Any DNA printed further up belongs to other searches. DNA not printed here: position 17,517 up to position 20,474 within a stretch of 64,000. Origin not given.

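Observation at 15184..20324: A 1654-aa multi-TM / PAS / class III cyclase encoded as one 5-exon gene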

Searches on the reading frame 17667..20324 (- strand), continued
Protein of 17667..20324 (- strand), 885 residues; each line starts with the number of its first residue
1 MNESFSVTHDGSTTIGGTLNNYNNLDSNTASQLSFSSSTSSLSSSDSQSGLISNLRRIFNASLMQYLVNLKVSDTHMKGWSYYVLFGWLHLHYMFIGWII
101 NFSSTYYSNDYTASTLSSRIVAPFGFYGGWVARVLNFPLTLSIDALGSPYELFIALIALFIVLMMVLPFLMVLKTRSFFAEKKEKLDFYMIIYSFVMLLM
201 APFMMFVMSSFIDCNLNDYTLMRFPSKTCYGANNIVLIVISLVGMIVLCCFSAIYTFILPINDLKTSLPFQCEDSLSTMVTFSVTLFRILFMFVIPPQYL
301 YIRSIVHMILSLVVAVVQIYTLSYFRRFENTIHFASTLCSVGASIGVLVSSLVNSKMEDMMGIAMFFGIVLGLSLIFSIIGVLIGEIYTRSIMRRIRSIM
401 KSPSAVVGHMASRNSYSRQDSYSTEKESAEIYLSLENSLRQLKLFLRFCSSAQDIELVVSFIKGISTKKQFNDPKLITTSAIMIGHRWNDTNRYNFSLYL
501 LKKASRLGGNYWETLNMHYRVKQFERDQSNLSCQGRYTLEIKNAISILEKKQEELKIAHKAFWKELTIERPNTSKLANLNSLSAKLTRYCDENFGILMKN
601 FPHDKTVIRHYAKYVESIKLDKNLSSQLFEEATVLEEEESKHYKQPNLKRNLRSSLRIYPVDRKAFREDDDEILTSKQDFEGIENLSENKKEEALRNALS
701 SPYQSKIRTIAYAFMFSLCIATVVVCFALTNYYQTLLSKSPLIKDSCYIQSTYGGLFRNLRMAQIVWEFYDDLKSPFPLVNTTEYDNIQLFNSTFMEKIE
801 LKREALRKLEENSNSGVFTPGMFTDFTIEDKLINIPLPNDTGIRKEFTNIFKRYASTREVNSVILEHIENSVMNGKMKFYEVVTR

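Call 73: find_encoding_contigs(protein=P0010, flank=2000, max_places=2)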
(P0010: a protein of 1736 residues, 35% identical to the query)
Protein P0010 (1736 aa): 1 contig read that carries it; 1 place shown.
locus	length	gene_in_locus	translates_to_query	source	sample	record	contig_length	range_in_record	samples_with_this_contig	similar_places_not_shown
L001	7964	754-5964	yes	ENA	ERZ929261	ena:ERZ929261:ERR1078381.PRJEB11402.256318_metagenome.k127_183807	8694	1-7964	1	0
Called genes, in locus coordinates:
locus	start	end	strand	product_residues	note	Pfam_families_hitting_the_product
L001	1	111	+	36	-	?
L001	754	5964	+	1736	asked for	PF25474:TPR_TmcB, PF00989:PAS, PF13426:PAS_9, PF00211:Guanylate_cyc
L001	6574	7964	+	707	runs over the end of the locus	?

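Call 85: search_protein_families(library=pfam, proteins=[P0088, P0106, P0083, P0110], max_evalue=0.001)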
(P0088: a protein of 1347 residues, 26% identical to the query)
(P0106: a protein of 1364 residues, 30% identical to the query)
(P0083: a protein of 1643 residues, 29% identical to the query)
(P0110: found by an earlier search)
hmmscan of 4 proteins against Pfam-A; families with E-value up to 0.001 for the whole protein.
P0088 (1347 aa): 1 family
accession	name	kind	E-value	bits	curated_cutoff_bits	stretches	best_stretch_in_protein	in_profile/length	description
PF25474.1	TPR_TmcB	-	4.8e-21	75.4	27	1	513-630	4-122/125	TmcB, TPR repeats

P0106 (1364 aa): 1 family
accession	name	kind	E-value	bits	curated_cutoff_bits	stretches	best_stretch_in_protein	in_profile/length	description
PF25474.1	TPR_TmcB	-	3.7e-14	53.2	27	1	517-621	16-121/125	TmcB, TPR repeats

P0083 (1643 aa): 4 families
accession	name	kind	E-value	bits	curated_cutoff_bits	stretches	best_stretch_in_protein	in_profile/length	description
PF00211.25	Guanylate_cyc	-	8.8e-62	208.4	21.9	1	1435-1612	2-180/183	Adenylate and Guanylate cyclase catalytic domain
PF25474.1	TPR_TmcB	-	1e-20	74.4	27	1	465-566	23-124/125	TmcB, TPR repeats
PF13426.13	PAS_9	-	2.7e-06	28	27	1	1295-1391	2-103/103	PAS domain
PF00989.32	PAS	-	6.9e-06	26.5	22.6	1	1291-1388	8-112/113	PAS fold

P0110 (1770 aa): 4 families
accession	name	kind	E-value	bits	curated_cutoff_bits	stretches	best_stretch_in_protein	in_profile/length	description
PF00211.25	Guanylate_cyc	-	7.1e-62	208.7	21.9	1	1480-1658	3-182/183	Adenylate and Guanylate cyclase catalytic domain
PF25474.1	TPR_TmcB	-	1.9e-22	79.9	27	1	487-583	27-124/125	TmcB, TPR repeats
PF00989.32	PAS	-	2e-09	37.9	22.6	1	1321-1414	5-94/113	PAS fold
PF13426.13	PAS_9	-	5.6e-08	33.4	27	1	1328-1433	2-103/103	PAS domain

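Call 99: find_encoding_contigs(protein=P0009, flank=10000, max_places=3)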
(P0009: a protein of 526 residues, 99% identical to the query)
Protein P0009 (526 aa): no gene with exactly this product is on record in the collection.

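Call 100: find_encoding_contigs(protein=window:17667-20324:-, flank=6000, max_places=4)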
Protein window:17667-20324:- (885 aa): no gene with exactly this product is on record in the collection.
